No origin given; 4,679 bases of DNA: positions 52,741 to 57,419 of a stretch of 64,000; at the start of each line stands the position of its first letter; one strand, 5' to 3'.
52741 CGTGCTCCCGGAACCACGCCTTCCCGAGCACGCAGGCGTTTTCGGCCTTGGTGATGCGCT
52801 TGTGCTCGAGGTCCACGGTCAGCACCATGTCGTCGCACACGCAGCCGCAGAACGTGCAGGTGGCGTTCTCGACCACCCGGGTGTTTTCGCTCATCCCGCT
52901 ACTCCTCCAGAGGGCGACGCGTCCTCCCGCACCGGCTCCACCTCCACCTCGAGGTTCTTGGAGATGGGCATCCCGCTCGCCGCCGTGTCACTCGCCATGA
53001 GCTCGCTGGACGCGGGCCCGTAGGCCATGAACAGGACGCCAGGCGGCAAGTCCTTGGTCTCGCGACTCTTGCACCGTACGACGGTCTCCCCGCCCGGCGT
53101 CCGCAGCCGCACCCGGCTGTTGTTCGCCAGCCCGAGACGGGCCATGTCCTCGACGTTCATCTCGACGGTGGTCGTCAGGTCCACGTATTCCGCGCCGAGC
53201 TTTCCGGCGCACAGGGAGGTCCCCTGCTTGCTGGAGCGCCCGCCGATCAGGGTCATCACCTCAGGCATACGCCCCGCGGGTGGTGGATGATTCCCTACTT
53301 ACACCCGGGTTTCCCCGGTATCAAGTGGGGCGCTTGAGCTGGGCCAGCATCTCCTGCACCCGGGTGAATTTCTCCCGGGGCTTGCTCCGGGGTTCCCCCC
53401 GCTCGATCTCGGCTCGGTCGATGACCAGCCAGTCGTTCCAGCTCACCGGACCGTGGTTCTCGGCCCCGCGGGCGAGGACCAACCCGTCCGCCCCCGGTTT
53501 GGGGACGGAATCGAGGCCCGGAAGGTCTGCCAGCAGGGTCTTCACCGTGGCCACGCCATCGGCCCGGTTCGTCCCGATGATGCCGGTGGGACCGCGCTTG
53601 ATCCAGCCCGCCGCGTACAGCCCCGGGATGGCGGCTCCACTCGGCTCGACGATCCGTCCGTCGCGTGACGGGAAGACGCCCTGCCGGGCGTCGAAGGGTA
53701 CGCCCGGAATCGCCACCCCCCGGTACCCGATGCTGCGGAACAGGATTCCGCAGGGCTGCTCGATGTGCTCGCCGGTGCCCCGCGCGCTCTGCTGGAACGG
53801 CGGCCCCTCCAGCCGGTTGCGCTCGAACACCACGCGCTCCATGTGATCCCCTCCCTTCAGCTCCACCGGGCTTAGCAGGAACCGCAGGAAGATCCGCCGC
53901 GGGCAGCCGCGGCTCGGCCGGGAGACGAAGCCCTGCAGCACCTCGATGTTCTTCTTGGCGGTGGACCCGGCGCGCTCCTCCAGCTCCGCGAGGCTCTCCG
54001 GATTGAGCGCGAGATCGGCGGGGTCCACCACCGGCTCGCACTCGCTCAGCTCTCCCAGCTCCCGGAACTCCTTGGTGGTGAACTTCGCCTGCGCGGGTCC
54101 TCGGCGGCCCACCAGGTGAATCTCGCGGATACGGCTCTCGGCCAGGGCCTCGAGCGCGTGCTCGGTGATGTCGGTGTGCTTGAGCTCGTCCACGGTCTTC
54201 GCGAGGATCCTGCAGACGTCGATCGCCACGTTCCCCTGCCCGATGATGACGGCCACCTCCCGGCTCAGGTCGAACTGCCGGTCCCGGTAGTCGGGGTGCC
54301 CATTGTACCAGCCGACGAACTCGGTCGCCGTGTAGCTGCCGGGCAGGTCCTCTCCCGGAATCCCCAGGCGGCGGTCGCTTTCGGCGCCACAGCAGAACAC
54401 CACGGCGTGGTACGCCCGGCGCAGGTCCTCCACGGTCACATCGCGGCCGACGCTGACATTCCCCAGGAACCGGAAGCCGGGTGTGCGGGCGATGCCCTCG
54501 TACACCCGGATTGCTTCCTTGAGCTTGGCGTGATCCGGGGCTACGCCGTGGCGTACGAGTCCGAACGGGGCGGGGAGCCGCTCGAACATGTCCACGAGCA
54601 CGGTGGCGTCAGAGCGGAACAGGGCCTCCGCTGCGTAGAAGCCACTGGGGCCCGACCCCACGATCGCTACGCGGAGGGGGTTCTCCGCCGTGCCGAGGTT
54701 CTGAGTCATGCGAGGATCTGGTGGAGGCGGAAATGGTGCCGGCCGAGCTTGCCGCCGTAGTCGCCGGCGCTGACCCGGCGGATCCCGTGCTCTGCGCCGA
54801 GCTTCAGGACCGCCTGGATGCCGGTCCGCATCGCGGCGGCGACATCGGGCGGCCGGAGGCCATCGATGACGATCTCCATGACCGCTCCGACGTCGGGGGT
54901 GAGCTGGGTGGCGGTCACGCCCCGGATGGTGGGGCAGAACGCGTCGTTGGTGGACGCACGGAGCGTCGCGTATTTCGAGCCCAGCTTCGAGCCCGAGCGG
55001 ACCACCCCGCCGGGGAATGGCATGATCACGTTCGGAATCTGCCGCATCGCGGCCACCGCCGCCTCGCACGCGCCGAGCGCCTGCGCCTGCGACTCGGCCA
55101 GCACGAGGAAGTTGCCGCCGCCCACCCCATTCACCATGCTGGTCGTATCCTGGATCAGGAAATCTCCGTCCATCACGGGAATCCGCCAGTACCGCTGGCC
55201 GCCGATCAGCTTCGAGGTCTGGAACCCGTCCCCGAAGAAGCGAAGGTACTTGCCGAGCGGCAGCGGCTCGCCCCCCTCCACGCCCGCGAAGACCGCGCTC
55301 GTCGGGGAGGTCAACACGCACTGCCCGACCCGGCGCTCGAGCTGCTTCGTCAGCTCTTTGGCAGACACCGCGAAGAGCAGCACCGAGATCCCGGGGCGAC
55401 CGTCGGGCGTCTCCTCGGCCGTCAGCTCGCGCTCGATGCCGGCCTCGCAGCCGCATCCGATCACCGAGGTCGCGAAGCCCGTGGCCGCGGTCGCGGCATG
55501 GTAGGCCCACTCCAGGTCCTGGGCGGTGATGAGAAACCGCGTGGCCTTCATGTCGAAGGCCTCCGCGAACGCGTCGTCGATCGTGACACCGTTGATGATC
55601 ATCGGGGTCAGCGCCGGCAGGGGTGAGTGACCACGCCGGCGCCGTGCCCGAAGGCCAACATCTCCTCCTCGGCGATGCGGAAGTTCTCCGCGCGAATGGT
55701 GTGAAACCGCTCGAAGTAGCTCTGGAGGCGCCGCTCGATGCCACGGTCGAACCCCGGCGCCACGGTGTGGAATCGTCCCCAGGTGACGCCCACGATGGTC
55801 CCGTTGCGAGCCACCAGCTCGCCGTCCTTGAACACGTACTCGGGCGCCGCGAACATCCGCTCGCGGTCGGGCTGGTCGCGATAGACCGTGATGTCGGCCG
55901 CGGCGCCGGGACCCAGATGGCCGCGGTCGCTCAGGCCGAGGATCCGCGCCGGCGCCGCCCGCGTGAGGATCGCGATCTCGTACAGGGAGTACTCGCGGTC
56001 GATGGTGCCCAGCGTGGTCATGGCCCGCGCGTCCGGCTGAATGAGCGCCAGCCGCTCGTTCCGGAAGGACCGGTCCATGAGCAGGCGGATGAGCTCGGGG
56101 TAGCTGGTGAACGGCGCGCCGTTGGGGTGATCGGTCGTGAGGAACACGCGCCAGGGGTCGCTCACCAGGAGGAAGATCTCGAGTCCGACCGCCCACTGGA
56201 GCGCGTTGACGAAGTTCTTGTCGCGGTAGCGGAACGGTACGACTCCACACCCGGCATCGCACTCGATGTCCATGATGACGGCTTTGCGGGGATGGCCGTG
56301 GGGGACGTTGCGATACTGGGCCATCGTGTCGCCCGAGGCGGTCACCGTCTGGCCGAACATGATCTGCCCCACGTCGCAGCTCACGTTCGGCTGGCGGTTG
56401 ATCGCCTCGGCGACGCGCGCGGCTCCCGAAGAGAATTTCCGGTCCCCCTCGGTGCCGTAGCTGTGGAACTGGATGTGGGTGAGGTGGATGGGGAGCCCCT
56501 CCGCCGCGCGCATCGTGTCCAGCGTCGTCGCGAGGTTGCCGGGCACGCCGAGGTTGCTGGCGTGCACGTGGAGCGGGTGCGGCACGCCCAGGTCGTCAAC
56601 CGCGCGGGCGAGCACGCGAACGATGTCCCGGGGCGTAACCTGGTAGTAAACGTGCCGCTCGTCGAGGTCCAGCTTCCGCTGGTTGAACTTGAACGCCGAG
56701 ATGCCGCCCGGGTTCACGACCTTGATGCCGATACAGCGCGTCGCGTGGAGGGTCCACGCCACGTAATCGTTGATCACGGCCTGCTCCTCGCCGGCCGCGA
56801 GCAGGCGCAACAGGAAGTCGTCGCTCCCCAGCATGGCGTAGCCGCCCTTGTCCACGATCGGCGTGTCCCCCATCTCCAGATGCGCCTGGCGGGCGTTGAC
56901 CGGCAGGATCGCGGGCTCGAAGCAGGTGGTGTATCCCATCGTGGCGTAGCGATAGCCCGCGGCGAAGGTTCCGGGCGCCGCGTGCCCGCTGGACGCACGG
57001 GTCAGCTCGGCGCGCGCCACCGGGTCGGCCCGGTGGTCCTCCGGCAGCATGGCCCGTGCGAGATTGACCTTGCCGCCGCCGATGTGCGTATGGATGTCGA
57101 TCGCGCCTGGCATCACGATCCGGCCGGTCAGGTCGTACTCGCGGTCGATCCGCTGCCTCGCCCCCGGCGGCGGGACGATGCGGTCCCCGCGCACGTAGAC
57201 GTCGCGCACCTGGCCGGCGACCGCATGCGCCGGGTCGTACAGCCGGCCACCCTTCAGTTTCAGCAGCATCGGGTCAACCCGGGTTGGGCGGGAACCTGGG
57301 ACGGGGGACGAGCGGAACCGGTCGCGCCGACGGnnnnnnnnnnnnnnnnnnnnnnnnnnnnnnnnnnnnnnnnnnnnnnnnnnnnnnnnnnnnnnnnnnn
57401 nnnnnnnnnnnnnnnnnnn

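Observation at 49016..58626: Two non-equivalent formyl-methanofuran-converting gene sets: a degenerate Fhc-type set and a redox-competent-looking fwdDBAC set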

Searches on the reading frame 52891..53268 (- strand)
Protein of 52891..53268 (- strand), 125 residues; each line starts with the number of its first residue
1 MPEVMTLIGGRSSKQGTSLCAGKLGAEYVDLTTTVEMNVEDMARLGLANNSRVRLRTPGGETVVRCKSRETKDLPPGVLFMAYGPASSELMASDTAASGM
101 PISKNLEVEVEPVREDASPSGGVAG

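Call 11: search_protein_families(library=ncbifam, proteins=[window:52891-53268:-])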
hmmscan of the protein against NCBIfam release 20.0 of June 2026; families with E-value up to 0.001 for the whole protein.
window:52891-53268:- (125 aa): 2 families
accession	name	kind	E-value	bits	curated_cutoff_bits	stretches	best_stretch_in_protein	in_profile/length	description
NF042908.1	FMD_DH_FwdD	exception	3e-17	62.9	175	1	5-116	3-114/129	tungsten-dependent formylmethanofuran dehydrogenase subunit FwdD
NF011567.1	PRK14991.1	equivalog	0.00078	17.3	1750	1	29-106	903-978/1022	tetrathionate reductase subunit TtrA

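Call 12: search_protein_families(library=pfam, proteins=[window:52891-53268:-])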
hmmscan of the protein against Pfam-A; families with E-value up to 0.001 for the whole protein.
window:52891-53268:- (125 aa): 1 family
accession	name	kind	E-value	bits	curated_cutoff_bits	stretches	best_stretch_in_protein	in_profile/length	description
PF01568.27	Molydop_binding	-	3.4e-12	46.8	26.8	1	6-91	2-93/110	Molydopterin dinucleotide binding domain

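Call 68: search_solved_structures(query=window:52891-53268:-, show_alignments=1, max_evalue=0.01)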
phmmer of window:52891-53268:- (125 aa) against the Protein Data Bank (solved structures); distinct sequences matched with E-value up to 0.01: 6.
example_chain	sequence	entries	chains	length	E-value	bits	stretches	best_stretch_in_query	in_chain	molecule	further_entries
7bkb_J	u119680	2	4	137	5.3e-12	49.5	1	4-116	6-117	Formylmethanofuran dehydrogenase, subunit D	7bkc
5t5i_D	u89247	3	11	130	9.2e-12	48.8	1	7-116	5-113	Tungsten formylmethanofuran dehydrogenase subunit fwdD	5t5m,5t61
2ki8_A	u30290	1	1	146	1e-11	48.6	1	6-115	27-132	Tungsten formylmethanofuran dehydrogenase, subunit D (FwdD-2)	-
8rja_D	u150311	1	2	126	2.9e-11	47.2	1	5-114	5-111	Formylmethanofuran dehydrogenase subunit D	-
9sfi_S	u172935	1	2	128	6.8e-09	39.5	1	8-116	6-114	Formylmethanofuran dehydrogenase subunit D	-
7bkb_D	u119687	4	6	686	0.00014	25.6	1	35-96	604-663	Formate dehydrogenase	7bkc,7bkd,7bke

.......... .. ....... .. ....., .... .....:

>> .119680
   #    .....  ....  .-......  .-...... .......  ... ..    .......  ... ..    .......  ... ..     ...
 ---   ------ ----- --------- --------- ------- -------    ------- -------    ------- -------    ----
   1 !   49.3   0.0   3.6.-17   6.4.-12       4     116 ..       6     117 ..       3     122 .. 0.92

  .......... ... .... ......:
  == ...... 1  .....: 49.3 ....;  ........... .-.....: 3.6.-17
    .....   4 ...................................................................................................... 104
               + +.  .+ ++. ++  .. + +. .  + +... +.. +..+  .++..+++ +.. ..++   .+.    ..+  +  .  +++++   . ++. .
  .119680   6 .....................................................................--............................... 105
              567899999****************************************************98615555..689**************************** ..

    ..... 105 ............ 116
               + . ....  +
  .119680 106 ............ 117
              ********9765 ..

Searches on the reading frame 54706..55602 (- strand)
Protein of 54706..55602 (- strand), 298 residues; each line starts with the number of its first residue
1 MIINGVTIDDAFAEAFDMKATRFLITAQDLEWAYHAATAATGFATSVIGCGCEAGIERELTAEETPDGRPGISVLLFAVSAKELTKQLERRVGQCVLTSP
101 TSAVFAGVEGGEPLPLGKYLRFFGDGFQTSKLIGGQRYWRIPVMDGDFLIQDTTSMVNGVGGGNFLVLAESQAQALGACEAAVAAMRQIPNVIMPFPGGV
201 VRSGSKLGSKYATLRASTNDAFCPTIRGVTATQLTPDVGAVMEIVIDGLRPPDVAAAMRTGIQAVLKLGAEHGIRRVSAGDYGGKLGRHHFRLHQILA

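Call 11: search_protein_families(library=ncbifam, proteins=[window:54706-55602:-])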
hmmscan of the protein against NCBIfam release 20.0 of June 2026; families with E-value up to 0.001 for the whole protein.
window:54706-55602:- (298 aa): 2 families
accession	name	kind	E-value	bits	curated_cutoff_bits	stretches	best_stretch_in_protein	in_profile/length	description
NF002554.0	PRK02114.1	subfamily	8.2e-136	452.2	297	1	1-297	1-296/297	formylmethanofuran--tetrahydromethanopterin N-formyltransferase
TIGR03119.1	one_C_fhcD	equivalog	6.8e-131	436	292.6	1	8-296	1-288/288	formylmethanofuran--tetrahydromethanopterin N-formyltransferase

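Call 12: search_protein_families(library=pfam, proteins=[window:54706-55602:-])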
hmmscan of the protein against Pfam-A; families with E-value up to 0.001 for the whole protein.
window:54706-55602:- (298 aa): 2 families
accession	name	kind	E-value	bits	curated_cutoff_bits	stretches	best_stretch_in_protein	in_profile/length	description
PF02741.20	FTR_C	-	1.4e-60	204.1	25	1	146-296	1-149/149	FTR, proximal lobe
PF01913.23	FTR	-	1.4e-60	203.8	27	1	1-143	1-142/142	Formylmethanofuran-tetrahydromethanopterin formyltransferase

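Call 69: search_solved_structures(query=window:54706-55602:-, max_evalue=1e-10)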
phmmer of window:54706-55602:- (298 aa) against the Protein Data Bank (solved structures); distinct sequences matched with E-value up to 1e-10: 4.
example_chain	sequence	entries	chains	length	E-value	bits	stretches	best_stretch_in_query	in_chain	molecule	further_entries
6s6y_D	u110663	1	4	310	6.5e-99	334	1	3-297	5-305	Formylmethanofuran--tetrahydromethanopterin formyltransferase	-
1m5s_A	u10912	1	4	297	2e-86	293.1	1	1-296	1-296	Formylmethanofuran--tetrahydromethanopterin formyltransferase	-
1m5h_A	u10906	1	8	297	4.7e-86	291.8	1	2-296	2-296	Formylmethanofuran--tetrahydromethanopterin formyltransferase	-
1ftr_A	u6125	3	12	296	2e-79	270.1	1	1-296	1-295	FORMYLMETHANOFURAN:TETRAHYDROMETHANOPTERIN FORMYLTRANSFERASE | Formylmethanofuran--tetrahydromethanopterin formyltransferase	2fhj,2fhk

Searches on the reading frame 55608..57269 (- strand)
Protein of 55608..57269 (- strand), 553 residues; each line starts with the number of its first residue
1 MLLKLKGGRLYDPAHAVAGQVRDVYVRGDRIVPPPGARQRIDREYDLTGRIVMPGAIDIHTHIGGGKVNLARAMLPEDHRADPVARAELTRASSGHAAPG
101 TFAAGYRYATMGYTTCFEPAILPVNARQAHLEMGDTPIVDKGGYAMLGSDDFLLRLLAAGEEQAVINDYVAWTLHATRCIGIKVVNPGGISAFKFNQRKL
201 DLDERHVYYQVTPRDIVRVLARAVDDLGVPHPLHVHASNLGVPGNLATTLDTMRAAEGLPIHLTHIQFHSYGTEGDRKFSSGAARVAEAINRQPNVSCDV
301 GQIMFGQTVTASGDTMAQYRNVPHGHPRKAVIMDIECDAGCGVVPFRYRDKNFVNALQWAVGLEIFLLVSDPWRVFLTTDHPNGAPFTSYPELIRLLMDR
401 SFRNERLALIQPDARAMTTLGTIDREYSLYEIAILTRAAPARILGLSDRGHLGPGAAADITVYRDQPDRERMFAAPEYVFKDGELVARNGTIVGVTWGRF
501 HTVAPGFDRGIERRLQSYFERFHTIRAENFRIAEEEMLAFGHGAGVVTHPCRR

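Call 11: search_protein_families(library=ncbifam, proteins=[window:55608-57269:-])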
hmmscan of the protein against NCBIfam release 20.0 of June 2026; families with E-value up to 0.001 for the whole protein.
window:55608-57269:- (553 aa): 27 families (the best 25 are shown)
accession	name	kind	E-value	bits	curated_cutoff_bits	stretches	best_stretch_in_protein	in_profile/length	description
TIGR03121.1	one_C_dehyd_A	equivalog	8.9e-228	757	392.75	1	3-537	2-552/556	formylmethanofuran dehydrogenase subunit A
NF042911.1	FMH_DH_FwdA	exception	8.4e-136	453.7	950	1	5-535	4-556/569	tungsten-dependent formylmethanofuran dehydrogenase subunit FwdA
NF006689.0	PRK09237.1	equivalog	6.5e-13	48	371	1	5-63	7-66/383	amidohydrolase/deacetylase family metallohydrolase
TIGR02318.1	phosphono_phnM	equivalog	1.3e-07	30.9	390.55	0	425-471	318-364/376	phosphonate metabolism protein PhnM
NF006560.0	PRK09061.1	subfamily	2.3e-07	29.5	340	1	5-63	30-87/517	amidohydrolase family protein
NF005791.0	PRK07627.1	equivalog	4.3e-07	29.2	442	1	2-63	2-64/425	dihydroorotase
NF004839.0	PRK06189.1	equivalog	4.9e-07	28.7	631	1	414-464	340-390/451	allantoinase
NF009941.0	PRK13404.1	subfamily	7e-07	28.2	647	0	22-64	22-64/478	dihydropyrimidinase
NF009060.0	PRK12394.1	equivalog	8.7e-07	28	442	1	5-63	7-65/381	metallo-dependent hydrolase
NF011990.0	PRK15446.2-6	subfamily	2.1e-06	26.7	233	0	429-488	328-384/390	alpha-D-ribose 1-methylphosphonate 5-triphosphate diphosphatase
TIGR03178.1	allantoinase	equivalog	2.2e-06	26.8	357.85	0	413-465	334-385/441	allantoinase AllB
NF011984.0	PRK15446.1-5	equivalog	3.4e-06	26.1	260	0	427-465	323-361/379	alpha-D-ribose 1-methylphosphonate 5-triphosphate diphosphatase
NF005759.0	PRK07583.1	equivalog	3.6e-06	25.9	403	0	42-68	63-89/438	cytosine deaminase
NF011987.0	PRK15446.2-3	subfamily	7.4e-06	25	253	1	436-490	336-387/395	alpha-D-ribose 1-methylphosphonate 5-triphosphate diphosphatase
NF001541.2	PRK00369.1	equivalog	7.9e-06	24.6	310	0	25-67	17-59/400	dihydroorotase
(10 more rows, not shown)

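Call 12: search_protein_families(library=pfam, proteins=[window:55608-57269:-])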
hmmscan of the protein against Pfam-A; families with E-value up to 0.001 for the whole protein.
window:55608-57269:- (553 aa): 2 families
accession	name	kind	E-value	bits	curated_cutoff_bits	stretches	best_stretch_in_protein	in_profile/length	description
PF07969.17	Amidohydro_3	-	4.6e-53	181.8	29.7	1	44-486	2-471/472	Amidohydrolase family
PF01979.26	Amidohydro_1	-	2.7e-05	24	25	0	51-67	1-17/345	Amidohydrolase family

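Call 51: search_solved_structures(query=window:55608-57269:-, show_alignments=1, max_evalue=1e-20)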
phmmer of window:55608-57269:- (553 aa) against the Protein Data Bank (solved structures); distinct sequences matched with E-value up to 1e-20: 6.
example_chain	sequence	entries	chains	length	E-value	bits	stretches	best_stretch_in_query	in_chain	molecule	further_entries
6s6y_A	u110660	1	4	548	2.2e-130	439.2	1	1-524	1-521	Formylmethanofuran dehydrogenase subunit A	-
8rja_A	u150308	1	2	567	6.4e-124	417.8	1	3-535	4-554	Formylmethanofuran dehydrogenase subunit A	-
9sw6_I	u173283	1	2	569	2.6e-112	379.5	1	5-537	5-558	Tungsten formylmethanofuran dehydrogenase, subunit A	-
5t5i_A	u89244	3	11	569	4.1e-110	372.2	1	5-535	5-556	Tungsten formylmethanofuran dehydrogenase subunit fwdA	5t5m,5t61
9sfi_P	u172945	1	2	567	3.8e-109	369.1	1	5-533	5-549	Formylmethanofuran dehydrogenase subunit A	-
7bkb_G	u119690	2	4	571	4.2e-101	342.5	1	3-536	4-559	Formylmethanofuran dehydrogenase, subunit A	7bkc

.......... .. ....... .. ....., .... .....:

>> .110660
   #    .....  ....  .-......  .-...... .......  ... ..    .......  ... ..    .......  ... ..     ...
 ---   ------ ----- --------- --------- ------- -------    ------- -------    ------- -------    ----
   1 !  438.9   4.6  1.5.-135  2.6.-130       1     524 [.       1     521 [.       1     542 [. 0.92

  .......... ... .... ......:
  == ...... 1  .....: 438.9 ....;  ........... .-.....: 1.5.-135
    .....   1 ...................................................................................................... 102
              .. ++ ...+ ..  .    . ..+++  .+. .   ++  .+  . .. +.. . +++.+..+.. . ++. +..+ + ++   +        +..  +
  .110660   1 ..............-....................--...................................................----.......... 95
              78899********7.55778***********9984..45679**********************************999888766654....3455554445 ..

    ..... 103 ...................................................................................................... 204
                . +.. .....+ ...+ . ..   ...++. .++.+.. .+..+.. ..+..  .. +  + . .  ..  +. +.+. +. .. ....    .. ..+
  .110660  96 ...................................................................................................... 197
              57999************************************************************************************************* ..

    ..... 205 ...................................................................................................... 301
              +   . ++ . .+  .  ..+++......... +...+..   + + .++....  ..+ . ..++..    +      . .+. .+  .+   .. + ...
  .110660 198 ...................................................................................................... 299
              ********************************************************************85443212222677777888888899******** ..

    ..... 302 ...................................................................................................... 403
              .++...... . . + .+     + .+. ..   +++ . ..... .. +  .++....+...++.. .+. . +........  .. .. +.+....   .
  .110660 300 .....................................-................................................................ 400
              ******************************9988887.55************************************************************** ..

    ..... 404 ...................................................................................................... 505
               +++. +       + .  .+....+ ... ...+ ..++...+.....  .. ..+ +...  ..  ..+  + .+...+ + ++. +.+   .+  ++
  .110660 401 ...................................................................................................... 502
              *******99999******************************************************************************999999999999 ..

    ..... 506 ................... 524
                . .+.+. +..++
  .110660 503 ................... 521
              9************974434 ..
